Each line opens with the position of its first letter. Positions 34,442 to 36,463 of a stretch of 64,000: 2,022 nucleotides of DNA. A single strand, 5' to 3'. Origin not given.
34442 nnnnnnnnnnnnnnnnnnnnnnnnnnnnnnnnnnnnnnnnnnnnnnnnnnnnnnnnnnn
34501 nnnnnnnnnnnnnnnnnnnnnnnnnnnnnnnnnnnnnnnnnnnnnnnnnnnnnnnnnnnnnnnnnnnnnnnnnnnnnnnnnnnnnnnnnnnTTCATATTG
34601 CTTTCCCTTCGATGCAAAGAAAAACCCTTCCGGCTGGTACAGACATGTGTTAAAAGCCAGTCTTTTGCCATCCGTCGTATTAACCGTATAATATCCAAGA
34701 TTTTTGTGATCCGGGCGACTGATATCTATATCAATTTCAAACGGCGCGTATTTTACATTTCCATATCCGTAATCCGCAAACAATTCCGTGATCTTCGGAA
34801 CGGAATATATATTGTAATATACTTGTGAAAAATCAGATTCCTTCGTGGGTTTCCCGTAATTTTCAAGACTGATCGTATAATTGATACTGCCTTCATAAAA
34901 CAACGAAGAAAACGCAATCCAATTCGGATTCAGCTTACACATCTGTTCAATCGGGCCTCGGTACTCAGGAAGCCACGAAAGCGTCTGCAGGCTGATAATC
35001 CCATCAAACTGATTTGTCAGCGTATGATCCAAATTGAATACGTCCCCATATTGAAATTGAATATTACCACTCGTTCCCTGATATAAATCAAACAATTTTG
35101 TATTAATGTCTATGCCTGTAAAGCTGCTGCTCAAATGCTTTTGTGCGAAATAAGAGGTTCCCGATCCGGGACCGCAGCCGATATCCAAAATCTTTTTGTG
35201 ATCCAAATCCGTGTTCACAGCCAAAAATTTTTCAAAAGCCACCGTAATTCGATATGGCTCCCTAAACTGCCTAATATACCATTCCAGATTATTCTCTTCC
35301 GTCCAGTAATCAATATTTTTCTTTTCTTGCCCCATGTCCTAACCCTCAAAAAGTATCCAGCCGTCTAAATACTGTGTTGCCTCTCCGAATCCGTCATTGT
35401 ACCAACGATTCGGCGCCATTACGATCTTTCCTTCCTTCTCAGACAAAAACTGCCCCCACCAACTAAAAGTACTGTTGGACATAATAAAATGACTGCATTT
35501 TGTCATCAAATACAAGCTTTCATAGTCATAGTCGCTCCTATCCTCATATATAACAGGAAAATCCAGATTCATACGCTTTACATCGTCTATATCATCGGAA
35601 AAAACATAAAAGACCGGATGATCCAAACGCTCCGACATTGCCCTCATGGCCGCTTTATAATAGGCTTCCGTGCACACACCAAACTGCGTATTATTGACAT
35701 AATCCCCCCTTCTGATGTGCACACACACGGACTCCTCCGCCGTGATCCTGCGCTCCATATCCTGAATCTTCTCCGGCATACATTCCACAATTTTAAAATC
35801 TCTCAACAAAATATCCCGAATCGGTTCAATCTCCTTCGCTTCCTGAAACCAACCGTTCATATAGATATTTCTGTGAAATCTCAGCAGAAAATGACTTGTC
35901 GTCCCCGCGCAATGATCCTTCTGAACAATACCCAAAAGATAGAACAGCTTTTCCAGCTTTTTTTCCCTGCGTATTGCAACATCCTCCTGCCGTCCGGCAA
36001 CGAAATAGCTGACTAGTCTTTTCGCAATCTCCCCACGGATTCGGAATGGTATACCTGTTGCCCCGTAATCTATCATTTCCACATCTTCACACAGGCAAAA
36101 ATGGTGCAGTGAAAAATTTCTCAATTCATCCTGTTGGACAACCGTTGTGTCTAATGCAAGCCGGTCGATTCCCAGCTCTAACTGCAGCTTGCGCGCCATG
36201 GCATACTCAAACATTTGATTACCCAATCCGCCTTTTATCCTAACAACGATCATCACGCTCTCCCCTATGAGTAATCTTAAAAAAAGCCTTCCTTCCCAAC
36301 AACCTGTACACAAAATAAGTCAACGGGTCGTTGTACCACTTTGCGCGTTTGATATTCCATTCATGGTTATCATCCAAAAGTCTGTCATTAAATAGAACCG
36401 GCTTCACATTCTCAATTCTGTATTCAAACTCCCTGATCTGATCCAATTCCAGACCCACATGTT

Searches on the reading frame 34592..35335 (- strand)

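Call 38: search_protein_families(library=pfam, proteins=[window:34592-35335:-], max_evalue=0.000001)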
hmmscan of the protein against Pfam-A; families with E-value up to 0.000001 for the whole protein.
window:34592-35335:- (248 aa): 5 families
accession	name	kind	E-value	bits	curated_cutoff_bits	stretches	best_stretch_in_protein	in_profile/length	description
PF13649.12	Methyltransf_25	-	1e-10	42.6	27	1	49-124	1-79/97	Methyltransferase domain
PF08241.18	Methyltransf_11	-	4.9e-09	37.1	21.2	1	50-126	1-77/95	Methyltransferase domain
PF13847.12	Methyltransf_31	-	1.7e-08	34.7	27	1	45-136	3-101/145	Methyltransferase domain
PF13489.12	Methyltransf_23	-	6.6e-08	32.9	27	1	41-194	18-162/164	Methyltransferase domain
PF08242.18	Methyltransf_12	-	2.5e-07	31.8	30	1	50-128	1-84/98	Methyltransferase domain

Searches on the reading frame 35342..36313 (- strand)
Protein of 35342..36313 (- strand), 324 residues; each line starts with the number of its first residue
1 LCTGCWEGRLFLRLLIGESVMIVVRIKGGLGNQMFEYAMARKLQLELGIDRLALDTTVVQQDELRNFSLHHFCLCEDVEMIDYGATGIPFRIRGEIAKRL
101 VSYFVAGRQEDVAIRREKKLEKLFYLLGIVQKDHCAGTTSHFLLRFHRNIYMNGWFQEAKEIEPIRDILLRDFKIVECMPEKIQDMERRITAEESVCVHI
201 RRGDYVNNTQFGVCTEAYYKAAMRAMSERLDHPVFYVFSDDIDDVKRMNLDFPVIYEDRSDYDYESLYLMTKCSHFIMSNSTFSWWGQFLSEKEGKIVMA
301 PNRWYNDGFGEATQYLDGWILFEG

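Call 38: search_protein_families(library=pfam, proteins=[window:35342-36313:-], max_evalue=0.000001)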
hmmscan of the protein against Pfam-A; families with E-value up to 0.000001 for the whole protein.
window:35342-36313:- (324 aa): 1 family
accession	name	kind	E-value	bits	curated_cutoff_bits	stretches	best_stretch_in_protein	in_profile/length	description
PF01531.22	Glyco_transf_11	-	9.8e-34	117.4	23.9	1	21-320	1-295/298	Glycosyl transferase family 11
